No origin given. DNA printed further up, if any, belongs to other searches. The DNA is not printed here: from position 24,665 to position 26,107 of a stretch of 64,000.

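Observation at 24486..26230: Radical SAM/SPASM gene flanked by a live yifB 3' end and a decayed duplicate of the same 3' end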

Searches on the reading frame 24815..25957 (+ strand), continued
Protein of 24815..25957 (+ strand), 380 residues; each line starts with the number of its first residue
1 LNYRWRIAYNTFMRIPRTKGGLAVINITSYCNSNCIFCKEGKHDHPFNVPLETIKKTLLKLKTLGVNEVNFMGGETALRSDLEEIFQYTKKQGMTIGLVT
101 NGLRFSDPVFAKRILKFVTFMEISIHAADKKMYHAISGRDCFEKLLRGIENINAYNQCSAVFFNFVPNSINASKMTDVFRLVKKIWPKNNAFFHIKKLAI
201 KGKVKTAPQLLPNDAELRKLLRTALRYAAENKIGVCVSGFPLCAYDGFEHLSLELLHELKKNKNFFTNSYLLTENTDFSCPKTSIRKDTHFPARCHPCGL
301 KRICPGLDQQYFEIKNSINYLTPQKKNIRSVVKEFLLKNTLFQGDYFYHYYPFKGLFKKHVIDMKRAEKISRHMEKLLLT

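Call 76: search_protein_families(library=ncbifam, proteins=[L082:185-898:+, L082:922-1329:+, L082:1375-2823:+, L082:2861-3607:+, L082:3588-3896:+, L082:3905-4786:+, L082:4794-5723:+, L082:8334-9989:+, L082:11058-12266:+, L082:13812-14885:+], max_evalue=0.00001)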
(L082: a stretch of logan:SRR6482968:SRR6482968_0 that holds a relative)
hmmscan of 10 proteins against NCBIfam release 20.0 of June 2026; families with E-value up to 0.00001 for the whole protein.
L082:185-898:+ (237 aa): 0 families

L082:922-1329:+ (135 aa): 1 family
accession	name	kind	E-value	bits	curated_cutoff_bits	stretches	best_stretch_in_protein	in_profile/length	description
TIGR03976.1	chp_LLNDYxLRE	equivalog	9.9e-19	67.5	50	1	5-90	1-85/90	His-Xaa-Ser system protein HxsD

L082:1375-2823:+ (482 aa): 45 families (the best 25 are shown)
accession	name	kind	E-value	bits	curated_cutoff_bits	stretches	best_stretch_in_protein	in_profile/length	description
TIGR03978.1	rSAM_paired_1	equivalog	5.2e-148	493.7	370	1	18-479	5-466/466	His-Xaa-Ser system radical SAM maturase HxsB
NF047865.1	rSAM_PapB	equivalog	2.3e-40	138.9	340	1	97-442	7-327/330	PapB family radical SAM/SPASM ranthipeptide maturase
TIGR04064.1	rSAM_nif11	equivalog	2.8e-37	128.5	518.7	1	96-457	81-424/459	nif11-like peptide radical SAM maturase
NF040492.1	not_ScfB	exception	6.2e-34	117.6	855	1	99-456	101-438/450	ScfB-related radical SAM/SPASM orphan maturase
TIGR03974.1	rSAM_six_Cys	equivalog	1.6e-30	106.3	425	1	98-456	102-439/451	thioether cross-link-forming SCIFF peptide maturase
TIGR03906.1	quino_hemo_SAM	equivalog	3e-30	105.3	453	1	94-429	93-412/467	quinohemoprotein amine dehydrogenase maturation protein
TIGR04068.1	rSAM_ocin_clost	equivalog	5.5e-30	104.7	500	1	54-252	45-244/462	Cys-rich peptide radical SAM maturase CcpM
TIGR03942.1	sulfatase_rSAM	equivalog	6.2e-30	104.5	349.45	1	100-462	8-353/363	anaerobic sulfatase maturase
TIGR04115.1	rSAM_Cxxx_rpt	equivalog_domain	2.9e-24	86.2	350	1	98-440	7-334/359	radical SAM peptide maturase, CXXX-repeat target family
NF041298.1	rSAM_mat_DynA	equivalog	6.4e-23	81.3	450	1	96-467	4-354/356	dynobactin maturation radical SAM/SPASM protein DynA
NF035951.1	rSAM_RumMC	equivalog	8.4e-23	80.8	720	1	96-247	115-268/510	RumMC family radical SAM sactipeptide maturase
TIGR04083.1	rSAM_pep_methan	hypoth_equivalog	8.8e-22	77.5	300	1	96-468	2-345/376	TIGR04083 family peptide-modifying radical SAM enzyme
TIGR04163.1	rSAM_cobopep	equivalog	7.2e-20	71.1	375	1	100-448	71-404/428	peptide-modifying radical SAM enzyme CbpB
TIGR04280.1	geopep_mat_rSAM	hypoth_equivalog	9.4e-19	67.7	400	1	50-239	41-231/428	geopeptide radical SAM maturase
NF038107.1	rSAM_NF038107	equivalog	1.5e-18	66.8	600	1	26-241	17-236/444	Cys-every-fifth radical SAM/SPASM peptide maturase CefB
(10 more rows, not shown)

L082:2861-3607:+ (248 aa): 0 families

L082:3588-3896:+ (102 aa): 2 families
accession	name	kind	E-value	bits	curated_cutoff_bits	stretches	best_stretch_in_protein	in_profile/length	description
NF038313.3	HisXaaSer_A4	exception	4.2e-09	37.2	55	1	19-101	2-92/93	His-Xaa-Ser repeat protein HxsA4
NF038309.1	HisXaaSer_A3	equivalog_domain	8.2e-09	35.1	65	1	19-96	2-79/81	His-Xaa-Ser repeat protein HxsA3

L082:3905-4786:+ (293 aa): 22 families
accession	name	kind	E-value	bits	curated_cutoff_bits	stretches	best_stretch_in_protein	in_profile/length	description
NF047865.1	rSAM_PapB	equivalog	5e-17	62.1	340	1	7-104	5-111/330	PapB family radical SAM/SPASM ranthipeptide maturase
TIGR03978.1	rSAM_paired_1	equivalog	8.8e-14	51.1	370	1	7-105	85-191/466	His-Xaa-Ser system radical SAM maturase HxsB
TIGR04064.1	rSAM_nif11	equivalog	3e-11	42.7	518.7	1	5-104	78-186/459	nif11-like peptide radical SAM maturase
TIGR04068.1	rSAM_ocin_clost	equivalog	7.1e-11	41.7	500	1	6-104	85-193/462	Cys-rich peptide radical SAM maturase CcpM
TIGR03977.1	rSAM_pair_HxsC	equivalog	3.6e-10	39.2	267.9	1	8-99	28-117/292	His-Xaa-Ser system radical SAM maturase HxsC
TIGR03974.1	rSAM_six_Cys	equivalog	1.5e-08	34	425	1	8-104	100-206/451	thioether cross-link-forming SCIFF peptide maturase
NF038283.1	viperin_w_prok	equivalog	2.7e-08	33.3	180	1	12-103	9-105/281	viperin family antiviral radical SAM protein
TIGR03962.1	mycofact_rSAM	equivalog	1.1e-07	31.3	265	1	2-109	9-113/339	mycofactocin radical SAM maturase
TIGR02666.1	moaA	equivalog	1.1e-07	31.1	284.05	1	12-97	17-107/336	GTP 3',8-cyclase MoaA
TIGR04250.1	SCM_rSAM_ScmE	equivalog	2.2e-07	30.1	400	1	11-102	9-98/358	SynChlorMet cassette radical SAM/SPASM protein ScmE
TIGR04054.1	rSAM_NirJ1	equivalog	7.2e-07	28.1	650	1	11-103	42-132/387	putative heme d1 biosynthesis radical SAM protein NirJ1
TIGR04280.1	geopep_mat_rSAM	hypoth_equivalog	7.7e-07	28.4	400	1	6-98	85-185/428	geopeptide radical SAM maturase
NF040492.1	not_ScfB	exception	1.5e-06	27.4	855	1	10-103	100-203/450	ScfB-related radical SAM/SPASM orphan maturase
NF033640.1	N_Twi_rSAM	subfamily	2.7e-06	26.7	170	0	14-112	120-238/398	twitch domain-containing radical SAM protein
NF049973.1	radical_Rv1681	equivalog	3.4e-06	26.2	380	1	6-102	73-166/326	Rv1681 family radical SAM protein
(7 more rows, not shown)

L082:4794-5723:+ (309 aa): 36 families (the best 25 are shown)
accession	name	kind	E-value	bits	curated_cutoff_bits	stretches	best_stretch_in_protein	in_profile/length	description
NF038332.1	rSAM_rare_HxsC4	exception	2.8e-45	155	500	1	2-294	14-335/335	radical SAM protein HxsC4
TIGR03977.1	rSAM_pair_HxsC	equivalog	1.6e-28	99.4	267.9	1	12-226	35-255/292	His-Xaa-Ser system radical SAM maturase HxsC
TIGR04054.1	rSAM_NirJ1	equivalog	5.3e-19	68.1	650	1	11-184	45-218/387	putative heme d1 biosynthesis radical SAM protein NirJ1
TIGR04053.2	TIGR04053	equivalog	2.2e-18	66.7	395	1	12-184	18-194/366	TIGR04053 family radical SAM/SPASM domain-containing protein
TIGR04545.1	rSAM_ahbD_hemeb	equivalog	1.5e-17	64.1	500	1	11-188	9-187/339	heme b synthase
TIGR04055.1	rSAM_NirJ2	equivalog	3.6e-15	56.3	500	1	7-188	5-186/326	putative heme d1 biosynthesis radical SAM protein NirJ2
TIGR04133.1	rSAM_w_lipo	hypoth_equivalog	1.1e-14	54.2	425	1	11-188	33-214/350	TIGR04133 family radical SAM/SPASM protein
TIGR04546.1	rSAM_ahbC_deAc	equivalog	1.2e-13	50.6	650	1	12-180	49-217/390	12,18-didecarboxysiroheme deacetylase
TIGR02668.1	moaA_archaeal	equivalog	1.3e-13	50.6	325.25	1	11-205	19-216/303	GTP 3',8-cyclase MoaA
NF045574.1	sacti_mat_StsB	exception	1.7e-13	50.3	625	1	12-184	106-277/466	StsB family radical SAM/SPASM domain sactipeptide maturase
TIGR02109.1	PQQ_syn_pqqE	equivalog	2.7e-13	49.6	381.35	1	49-198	57-204/358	pyrroloquinoline quinone biosynthesis protein PqqE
NF045646.2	rSAM_Se_TrsS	equivalog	6.4e-13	48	490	1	12-159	96-247/441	radical SAM (seleno)protein TrsS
TIGR04347.1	pseudo_SAM_Halo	equivalog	9.2e-13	48.2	525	1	12-212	48-247/390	TIGR04347 family pseudo-SAM/SPASM protein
TIGR03913.1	rad_SAM_trio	equivalog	3.8e-12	45.3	591.75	1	12-195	29-211/477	GDL motif peptide-associated radical SAM/SPASM maturase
NF050035.1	rSAM_WgK_link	exception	4.2e-12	45.7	650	1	4-182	11-190/367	radical SAM/SPASM peptide maturase WgkB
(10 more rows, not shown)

L082:8334-9989:+ (551 aa): 19 families
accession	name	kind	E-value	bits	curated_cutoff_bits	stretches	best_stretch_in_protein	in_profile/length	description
NF038332.1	rSAM_rare_HxsC4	exception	1.5e-19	70.3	500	1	5-176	13-191/335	radical SAM protein HxsC4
TIGR03977.1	rSAM_pair_HxsC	equivalog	2.5e-15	56.1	267.9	1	14-169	32-193/292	His-Xaa-Ser system radical SAM maturase HxsC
TIGR04055.1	rSAM_NirJ2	equivalog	7.1e-13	48.8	500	1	13-172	6-167/326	putative heme d1 biosynthesis radical SAM protein NirJ2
TIGR02668.1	moaA_archaeal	equivalog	1.5e-10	40.6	325.25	1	12-167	15-174/303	GTP 3',8-cyclase MoaA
TIGR04545.1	rSAM_ahbD_hemeb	equivalog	1.8e-10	40.8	500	1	9-176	2-173/339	heme b synthase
TIGR04303.1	GeoRSP_rSAM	equivalog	1.5e-08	34.6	400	1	12-183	10-181/325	GeoRSP system radical SAM/SPASM protein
NF001199.0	PRK00164.2-1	equivalog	4.4e-08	32.6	231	1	12-144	17-151/308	GTP 3',8-cyclase MoaA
NF012164.0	AlbA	equivalog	4.7e-08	31.9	850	1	11-175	117-284/442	subtilosin maturase AlbA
TIGR04317.1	W_rSAM_matur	equivalog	7.3e-08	31.9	380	1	7-194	4-199/349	tungsten cofactor oxidoreductase radical SAM maturase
TIGR04051.1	rSAM_NirJ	equivalog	4.5e-07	29.2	515.45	1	8-176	3-173/354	heme d1 biosynthesis radical SAM protein NirJ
TIGR04466.1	rSAM_BlsE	equivalog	6.8e-07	29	400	1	9-144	5-140/327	cytosylglucuronate decarboxylase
NF050035.1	rSAM_WgK_link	exception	8.5e-07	28.3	650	1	11-173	13-178/367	radical SAM/SPASM peptide maturase WgkB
TIGR04053.2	TIGR04053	equivalog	2e-06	27.3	395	1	7-174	8-181/366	TIGR04053 family radical SAM/SPASM domain-containing protein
TIGR04340.1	rSAM_ACGX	hypoth_equivalog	3.7e-06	26.4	400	1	52-191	59-194/341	radical SAM/SPASM domain protein, ACGX system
NF045646.2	rSAM_Se_TrsS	equivalog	4.3e-06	25.5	490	0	9-141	88-225/441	radical SAM (seleno)protein TrsS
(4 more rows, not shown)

L082:11058-12266:+ (402 aa): 48 families (the best 25 are shown)
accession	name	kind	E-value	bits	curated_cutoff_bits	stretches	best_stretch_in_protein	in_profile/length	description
NF047865.1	rSAM_PapB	equivalog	2.4e-37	128.9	340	1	89-295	3-213/330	PapB family radical SAM/SPASM ranthipeptide maturase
TIGR04064.1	rSAM_nif11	equivalog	4.3e-32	111.4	518.7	1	89-311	78-305/459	nif11-like peptide radical SAM maturase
TIGR04068.1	rSAM_ocin_clost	equivalog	1.1e-31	110.3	500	1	89-239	84-241/462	Cys-rich peptide radical SAM maturase CcpM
TIGR03978.1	rSAM_paired_1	equivalog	6.7e-31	107.5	370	1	91-231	85-229/466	His-Xaa-Ser system radical SAM maturase HxsB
TIGR03974.1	rSAM_six_Cys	equivalog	1.1e-26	93.7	425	1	91-267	99-283/451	thioether cross-link-forming SCIFF peptide maturase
NF035951.1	rSAM_RumMC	equivalog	2.2e-24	86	720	1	89-231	111-261/510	RumMC family radical SAM sactipeptide maturase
TIGR03906.1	quino_hemo_SAM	equivalog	2.6e-24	85.7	453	1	90-231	95-243/467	quinohemoprotein amine dehydrogenase maturation protein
TIGR03942.1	sulfatase_rSAM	equivalog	1.3e-23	83.6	349.45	1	96-267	8-186/363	anaerobic sulfatase maturase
NF040492.1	not_ScfB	exception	5.3e-21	75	855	1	93-268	99-283/450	ScfB-related radical SAM/SPASM orphan maturase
TIGR04148.1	GG_samocin_CFB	equivalog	1.4e-20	73.9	300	1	90-237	18-177/411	radical SAM peptide maturase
NF038170.1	lachnocin_rSAM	equivalog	3.1e-20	72.5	550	1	90-237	77-230/440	lachnocin radical SAM maturase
NF041298.1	rSAM_mat_DynA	equivalog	1.6e-18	66.8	450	1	92-260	4-177/356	dynobactin maturation radical SAM/SPASM protein DynA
NF038107.1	rSAM_NF038107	equivalog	1.4e-16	60.3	600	1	91-270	87-276/444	Cys-every-fifth radical SAM/SPASM peptide maturase CefB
TIGR04115.1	rSAM_Cxxx_rpt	equivalog_domain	2.4e-16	60.2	350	1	93-286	6-211/359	radical SAM peptide maturase, CXXX-repeat target family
TIGR04280.1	geopep_mat_rSAM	hypoth_equivalog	3.5e-16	59.2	400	1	89-229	84-230/428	geopeptide radical SAM maturase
NF038283.1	viperin_w_prok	equivalog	1.2e-10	41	180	1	95-217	8-132/281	viperin family antiviral radical SAM protein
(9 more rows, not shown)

L082:13812-14885:+ (357 aa): 43 families (the best 25 are shown)
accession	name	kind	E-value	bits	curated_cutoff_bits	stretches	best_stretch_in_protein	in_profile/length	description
NF047865.1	rSAM_PapB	equivalog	1.4e-37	129.7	340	1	35-246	4-217/330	PapB family radical SAM/SPASM ranthipeptide maturase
TIGR04064.1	rSAM_nif11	equivalog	5.8e-33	114.3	518.7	1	26-158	70-206/459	nif11-like peptide radical SAM maturase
TIGR04068.1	rSAM_ocin_clost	equivalog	9.2e-31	107.2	500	1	30-182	80-235/462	Cys-rich peptide radical SAM maturase CcpM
TIGR03978.1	rSAM_paired_1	equivalog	3.1e-29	102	370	1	38-182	87-234/466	His-Xaa-Ser system radical SAM maturase HxsB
TIGR03974.1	rSAM_six_Cys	equivalog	1.9e-26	93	425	1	22-162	85-230/451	thioether cross-link-forming SCIFF peptide maturase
TIGR03942.1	sulfatase_rSAM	equivalog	6.6e-21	74.8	349.45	1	42-222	9-191/363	anaerobic sulfatase maturase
NF040492.1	not_ScfB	exception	1e-20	74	855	1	20-155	81-221/450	ScfB-related radical SAM/SPASM orphan maturase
TIGR03906.1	quino_hemo_SAM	equivalog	2e-20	72.9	453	1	29-157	89-222/467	quinohemoprotein amine dehydrogenase maturation protein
NF038170.1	lachnocin_rSAM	equivalog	1e-19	70.8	550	1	33-191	75-235/440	lachnocin radical SAM maturase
TIGR04148.1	GG_samocin_CFB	equivalog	8.5e-19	68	300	1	25-191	8-182/411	radical SAM peptide maturase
NF035951.1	rSAM_RumMC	equivalog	3.1e-15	55.8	720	1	36-155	114-238/510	RumMC family radical SAM sactipeptide maturase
NF041298.1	rSAM_mat_DynA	equivalog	3.3e-15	55.9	450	1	41-212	8-179/356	dynobactin maturation radical SAM/SPASM protein DynA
TIGR04280.1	geopep_mat_rSAM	hypoth_equivalog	2.5e-14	53.1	400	1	37-178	87-229/428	geopeptide radical SAM maturase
TIGR04115.1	rSAM_Cxxx_rpt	equivalog_domain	7.2e-14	52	350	1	38-229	6-205/359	radical SAM peptide maturase, CXXX-repeat target family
NF041707.1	rSAM_YhhB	equivalog_domain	1.4e-13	50.5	445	1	40-235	8-211/369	cyclophane-forming radical SAM/SPASM peptide maturase YhhB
NF038283.1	viperin_w_prok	equivalog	3.8e-11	42.7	180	1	38-192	6-162/281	viperin family antiviral radical SAM protein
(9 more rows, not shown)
